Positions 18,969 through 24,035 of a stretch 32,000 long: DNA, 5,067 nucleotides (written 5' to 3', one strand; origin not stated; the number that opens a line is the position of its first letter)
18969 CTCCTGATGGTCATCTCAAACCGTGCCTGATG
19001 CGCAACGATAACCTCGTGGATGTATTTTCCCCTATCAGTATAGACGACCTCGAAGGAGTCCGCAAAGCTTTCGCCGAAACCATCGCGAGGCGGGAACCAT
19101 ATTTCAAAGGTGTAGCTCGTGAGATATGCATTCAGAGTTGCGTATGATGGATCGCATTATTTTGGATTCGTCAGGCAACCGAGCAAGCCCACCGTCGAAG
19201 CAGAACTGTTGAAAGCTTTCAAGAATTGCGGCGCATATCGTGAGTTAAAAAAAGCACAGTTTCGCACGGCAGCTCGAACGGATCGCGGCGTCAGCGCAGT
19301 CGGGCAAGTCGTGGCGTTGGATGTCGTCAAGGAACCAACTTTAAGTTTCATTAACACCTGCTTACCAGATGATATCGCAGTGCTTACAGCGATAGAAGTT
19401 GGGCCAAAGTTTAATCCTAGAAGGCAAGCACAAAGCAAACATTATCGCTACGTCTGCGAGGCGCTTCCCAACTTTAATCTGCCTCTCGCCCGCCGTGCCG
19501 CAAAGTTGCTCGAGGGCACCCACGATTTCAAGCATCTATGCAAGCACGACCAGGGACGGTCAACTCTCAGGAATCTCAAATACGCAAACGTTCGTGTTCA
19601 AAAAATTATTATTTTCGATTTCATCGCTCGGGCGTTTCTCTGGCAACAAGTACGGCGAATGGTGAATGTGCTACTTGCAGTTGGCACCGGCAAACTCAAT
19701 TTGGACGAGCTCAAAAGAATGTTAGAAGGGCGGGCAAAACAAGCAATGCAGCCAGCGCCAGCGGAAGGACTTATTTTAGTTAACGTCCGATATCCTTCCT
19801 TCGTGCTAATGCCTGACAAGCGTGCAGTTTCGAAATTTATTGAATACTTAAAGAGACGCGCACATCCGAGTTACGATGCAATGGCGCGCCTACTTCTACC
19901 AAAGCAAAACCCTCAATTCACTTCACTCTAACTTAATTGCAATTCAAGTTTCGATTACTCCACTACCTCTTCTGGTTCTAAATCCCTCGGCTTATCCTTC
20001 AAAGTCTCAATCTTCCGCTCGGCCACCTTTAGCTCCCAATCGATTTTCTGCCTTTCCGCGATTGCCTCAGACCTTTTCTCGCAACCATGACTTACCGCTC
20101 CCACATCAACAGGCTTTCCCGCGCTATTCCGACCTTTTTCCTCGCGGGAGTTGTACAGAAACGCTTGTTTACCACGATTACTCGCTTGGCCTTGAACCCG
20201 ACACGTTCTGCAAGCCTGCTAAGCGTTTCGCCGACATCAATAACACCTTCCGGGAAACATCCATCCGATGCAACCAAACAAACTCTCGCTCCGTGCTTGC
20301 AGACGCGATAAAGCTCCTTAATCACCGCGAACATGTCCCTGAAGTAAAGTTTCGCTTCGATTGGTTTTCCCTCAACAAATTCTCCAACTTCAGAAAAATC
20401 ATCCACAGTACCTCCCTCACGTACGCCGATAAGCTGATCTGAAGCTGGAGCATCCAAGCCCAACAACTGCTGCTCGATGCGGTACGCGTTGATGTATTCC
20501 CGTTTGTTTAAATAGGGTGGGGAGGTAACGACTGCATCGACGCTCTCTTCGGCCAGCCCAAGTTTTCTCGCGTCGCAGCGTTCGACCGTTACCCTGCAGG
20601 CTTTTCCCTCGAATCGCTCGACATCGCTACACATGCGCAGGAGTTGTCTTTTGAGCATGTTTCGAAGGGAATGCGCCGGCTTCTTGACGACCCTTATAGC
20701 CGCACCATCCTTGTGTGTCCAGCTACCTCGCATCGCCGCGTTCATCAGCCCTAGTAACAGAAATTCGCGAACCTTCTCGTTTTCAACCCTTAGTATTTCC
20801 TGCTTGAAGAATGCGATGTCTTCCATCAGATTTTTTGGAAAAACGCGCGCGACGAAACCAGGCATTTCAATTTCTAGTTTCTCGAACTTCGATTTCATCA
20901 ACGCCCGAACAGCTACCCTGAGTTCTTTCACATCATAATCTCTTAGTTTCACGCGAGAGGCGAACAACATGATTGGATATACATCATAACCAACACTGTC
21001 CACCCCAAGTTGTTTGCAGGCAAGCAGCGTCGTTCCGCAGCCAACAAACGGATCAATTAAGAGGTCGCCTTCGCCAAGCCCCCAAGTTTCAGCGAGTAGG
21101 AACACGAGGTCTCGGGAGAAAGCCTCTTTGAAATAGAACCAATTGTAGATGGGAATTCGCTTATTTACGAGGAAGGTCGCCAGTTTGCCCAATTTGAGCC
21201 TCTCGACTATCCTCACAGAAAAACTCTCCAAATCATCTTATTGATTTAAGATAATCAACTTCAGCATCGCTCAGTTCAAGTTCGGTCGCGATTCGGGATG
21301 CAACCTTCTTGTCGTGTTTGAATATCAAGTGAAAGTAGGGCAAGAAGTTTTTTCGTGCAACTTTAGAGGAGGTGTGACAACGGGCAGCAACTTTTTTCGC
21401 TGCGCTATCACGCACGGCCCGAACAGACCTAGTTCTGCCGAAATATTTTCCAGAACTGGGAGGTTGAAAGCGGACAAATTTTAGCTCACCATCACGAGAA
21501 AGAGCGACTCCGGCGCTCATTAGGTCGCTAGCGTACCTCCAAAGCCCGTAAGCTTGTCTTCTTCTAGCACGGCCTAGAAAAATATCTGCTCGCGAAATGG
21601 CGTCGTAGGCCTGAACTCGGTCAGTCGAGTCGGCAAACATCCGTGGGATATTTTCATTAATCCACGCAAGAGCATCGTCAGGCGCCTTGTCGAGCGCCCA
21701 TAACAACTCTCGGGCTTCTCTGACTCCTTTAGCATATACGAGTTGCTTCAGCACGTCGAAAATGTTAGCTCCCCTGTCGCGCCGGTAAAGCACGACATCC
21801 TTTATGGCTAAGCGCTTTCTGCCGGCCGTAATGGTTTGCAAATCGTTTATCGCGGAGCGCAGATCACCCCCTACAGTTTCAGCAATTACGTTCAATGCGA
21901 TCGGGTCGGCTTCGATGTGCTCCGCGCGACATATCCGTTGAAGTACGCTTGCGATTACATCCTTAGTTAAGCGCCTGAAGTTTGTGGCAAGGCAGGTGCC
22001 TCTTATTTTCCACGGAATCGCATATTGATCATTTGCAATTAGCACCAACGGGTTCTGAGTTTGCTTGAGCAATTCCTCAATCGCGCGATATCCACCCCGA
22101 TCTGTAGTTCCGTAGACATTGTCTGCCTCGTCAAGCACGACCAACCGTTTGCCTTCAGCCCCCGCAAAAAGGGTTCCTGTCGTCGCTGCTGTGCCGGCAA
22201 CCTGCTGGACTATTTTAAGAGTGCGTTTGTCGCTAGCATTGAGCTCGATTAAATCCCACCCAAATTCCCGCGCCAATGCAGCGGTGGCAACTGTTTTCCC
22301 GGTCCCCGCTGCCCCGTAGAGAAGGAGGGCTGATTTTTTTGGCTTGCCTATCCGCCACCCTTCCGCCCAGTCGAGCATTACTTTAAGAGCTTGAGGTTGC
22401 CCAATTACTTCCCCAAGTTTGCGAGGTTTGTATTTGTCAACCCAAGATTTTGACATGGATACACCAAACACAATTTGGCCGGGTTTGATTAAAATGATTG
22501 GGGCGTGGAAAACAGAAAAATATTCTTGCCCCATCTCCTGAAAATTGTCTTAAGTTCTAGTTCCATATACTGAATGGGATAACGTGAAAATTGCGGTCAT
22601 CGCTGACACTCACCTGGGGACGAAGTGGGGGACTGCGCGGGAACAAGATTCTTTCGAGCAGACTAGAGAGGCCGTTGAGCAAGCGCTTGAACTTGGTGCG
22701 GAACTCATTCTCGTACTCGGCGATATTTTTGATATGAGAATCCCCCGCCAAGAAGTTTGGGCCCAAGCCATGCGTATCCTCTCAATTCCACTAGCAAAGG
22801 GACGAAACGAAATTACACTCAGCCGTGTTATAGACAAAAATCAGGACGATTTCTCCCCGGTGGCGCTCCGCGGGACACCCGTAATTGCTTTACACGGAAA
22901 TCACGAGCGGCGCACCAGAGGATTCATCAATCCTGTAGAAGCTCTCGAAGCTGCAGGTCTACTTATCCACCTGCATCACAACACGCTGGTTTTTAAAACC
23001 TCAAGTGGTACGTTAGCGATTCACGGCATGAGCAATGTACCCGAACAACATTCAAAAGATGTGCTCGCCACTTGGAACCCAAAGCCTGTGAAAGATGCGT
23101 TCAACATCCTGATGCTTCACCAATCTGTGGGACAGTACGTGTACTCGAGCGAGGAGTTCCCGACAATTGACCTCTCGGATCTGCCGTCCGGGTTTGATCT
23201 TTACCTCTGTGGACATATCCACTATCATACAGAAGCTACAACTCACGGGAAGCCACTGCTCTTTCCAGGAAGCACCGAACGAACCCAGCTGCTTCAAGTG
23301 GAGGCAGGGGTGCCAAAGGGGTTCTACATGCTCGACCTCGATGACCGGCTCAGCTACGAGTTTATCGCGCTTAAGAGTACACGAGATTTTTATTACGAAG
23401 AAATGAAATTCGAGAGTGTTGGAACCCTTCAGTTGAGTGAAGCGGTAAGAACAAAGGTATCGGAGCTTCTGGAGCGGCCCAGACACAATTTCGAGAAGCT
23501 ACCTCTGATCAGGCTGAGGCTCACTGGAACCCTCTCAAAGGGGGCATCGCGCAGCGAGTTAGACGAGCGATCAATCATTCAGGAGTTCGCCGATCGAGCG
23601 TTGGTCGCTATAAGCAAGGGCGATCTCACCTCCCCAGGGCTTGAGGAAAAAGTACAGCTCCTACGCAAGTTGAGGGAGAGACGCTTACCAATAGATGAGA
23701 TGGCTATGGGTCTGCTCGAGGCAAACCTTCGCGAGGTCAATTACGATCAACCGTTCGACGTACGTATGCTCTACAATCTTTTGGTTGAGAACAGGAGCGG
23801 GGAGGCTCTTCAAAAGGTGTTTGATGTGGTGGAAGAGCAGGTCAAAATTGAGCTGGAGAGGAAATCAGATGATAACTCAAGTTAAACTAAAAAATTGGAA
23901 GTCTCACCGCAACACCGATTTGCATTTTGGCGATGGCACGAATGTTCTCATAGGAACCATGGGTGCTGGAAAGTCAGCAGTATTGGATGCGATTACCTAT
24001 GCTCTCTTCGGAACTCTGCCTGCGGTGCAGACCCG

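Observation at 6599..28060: Dispersed type-IV-filament-like apparatus: one motor/platform pair plus two paralogous modules of N-anchored proteins, interleaved with Moco and DNA-repair genes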

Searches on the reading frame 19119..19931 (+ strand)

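Call 11: search_protein_families(library=pfam, proteins=[window:19119-19931:+], max_evalue=0.001)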
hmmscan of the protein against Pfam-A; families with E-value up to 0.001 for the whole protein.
window:19119-19931:+ (270 aa): 1 family
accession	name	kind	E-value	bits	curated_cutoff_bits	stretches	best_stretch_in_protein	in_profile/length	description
PF01416.25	PseudoU_synth_1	-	4e-34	117.8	23.3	2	127-226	1-108/108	tRNA pseudouridine synthase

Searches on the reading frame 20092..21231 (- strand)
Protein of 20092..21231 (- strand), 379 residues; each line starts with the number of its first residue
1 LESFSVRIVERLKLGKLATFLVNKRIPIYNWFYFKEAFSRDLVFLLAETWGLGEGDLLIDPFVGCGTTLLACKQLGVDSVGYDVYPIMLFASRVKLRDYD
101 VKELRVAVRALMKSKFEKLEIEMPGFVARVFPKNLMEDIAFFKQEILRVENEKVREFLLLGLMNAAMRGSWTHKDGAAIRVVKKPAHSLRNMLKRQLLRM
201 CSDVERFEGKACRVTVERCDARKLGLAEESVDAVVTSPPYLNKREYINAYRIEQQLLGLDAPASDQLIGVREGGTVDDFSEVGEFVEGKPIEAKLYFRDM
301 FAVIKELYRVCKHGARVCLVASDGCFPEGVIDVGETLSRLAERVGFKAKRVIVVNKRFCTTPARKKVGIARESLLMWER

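Call 11: search_protein_families(library=pfam, proteins=[window:20092-21231:-], max_evalue=0.001)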
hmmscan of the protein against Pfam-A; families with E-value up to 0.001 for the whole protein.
window:20092-21231:- (379 aa): 4 families
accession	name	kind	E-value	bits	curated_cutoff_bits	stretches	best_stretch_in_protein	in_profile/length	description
PF01555.25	N6_N4_Mtase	-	1.7e-15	58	26.7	2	231-376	1-103/221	DNA methylase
PF01170.24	UPF0020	-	2.7e-05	24.4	22.3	0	196-242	87-133/197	RMKL-like, methyltransferase domain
PF08241.18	Methyltransf_11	-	0.0002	22.4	21.2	0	208-236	41-66/95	Methyltransferase domain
PF13649.12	Methyltransf_25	-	0.00037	21.5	27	0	205-237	39-71/97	Methyltransferase domain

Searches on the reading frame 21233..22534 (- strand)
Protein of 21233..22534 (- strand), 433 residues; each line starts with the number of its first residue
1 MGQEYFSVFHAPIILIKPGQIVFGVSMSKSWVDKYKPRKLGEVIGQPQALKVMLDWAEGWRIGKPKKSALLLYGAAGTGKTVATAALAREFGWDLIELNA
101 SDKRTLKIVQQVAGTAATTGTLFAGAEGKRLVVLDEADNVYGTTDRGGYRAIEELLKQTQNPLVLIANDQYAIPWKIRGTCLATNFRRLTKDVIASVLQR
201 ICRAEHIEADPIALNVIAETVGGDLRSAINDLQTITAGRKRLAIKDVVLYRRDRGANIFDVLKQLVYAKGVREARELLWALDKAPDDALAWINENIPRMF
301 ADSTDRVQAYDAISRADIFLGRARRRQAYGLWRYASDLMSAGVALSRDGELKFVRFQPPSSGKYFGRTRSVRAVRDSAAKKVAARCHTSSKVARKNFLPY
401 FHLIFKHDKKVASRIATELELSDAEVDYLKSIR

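Call 11: search_protein_families(library=pfam, proteins=[window:21233-22534:-], max_evalue=0.001)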
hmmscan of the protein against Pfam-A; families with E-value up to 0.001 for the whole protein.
window:21233-22534:- (433 aa): 7 families
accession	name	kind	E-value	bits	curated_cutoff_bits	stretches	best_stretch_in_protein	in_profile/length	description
PF00004.35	AAA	-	5.2e-10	40.3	21.2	1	70-161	1-94/131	ATPase family associated with various cellular activities (AAA)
PF21960.2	RCF1-5-like_lid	-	1.6e-07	31.6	27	1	196-236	1-42/43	RCF1/5-like, AAA+ ATPase lid domain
PF03215.21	Rad17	-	1.9e-06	28.4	23.8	1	28-98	6-76/186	Rad17 P-loop domain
PF25361.1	AAA_lid_RFC1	-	2.3e-05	24.2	34.9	1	194-244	4-54/59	RFC1-like, AAA+ ATPase lid domain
PF13401.12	AAA_22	-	5.6e-05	23.9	27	0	67-161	5-84/130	AAA domain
PF13191.12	AAA_16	-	0.00025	22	32.6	0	61-92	20-49/167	AAA ATPase domain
PF13604.12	AAA_30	-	0.00099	19.3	27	0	69-140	20-100/191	AAA domain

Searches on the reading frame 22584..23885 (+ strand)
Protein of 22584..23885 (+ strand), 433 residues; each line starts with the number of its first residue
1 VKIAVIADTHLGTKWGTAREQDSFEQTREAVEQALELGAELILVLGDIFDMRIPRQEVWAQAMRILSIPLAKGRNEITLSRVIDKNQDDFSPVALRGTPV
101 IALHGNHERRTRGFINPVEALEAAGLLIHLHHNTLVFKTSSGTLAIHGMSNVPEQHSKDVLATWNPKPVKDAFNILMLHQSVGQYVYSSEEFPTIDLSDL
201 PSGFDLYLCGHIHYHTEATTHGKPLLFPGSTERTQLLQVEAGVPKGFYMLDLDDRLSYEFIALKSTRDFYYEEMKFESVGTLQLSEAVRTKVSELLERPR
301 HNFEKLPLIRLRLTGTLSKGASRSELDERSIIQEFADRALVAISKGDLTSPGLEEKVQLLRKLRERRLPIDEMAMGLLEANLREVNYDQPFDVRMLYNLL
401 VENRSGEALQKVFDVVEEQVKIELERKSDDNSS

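Call 11: search_protein_families(library=pfam, proteins=[window:22584-23885:+], max_evalue=0.001)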
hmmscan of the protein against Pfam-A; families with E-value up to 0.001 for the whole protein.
window:22584-23885:+ (433 aa): 2 families
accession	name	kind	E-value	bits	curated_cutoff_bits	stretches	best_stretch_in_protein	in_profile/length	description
PF00149.33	Metallophos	-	3.3e-14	54.2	21.5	1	1-214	1-190/191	Calcineurin-like phosphoesterase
PF12850.12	Metallophos_2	-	3.7e-11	43.7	27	1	1-235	1-139/154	Calcineurin-like phosphoesterase superfamily domain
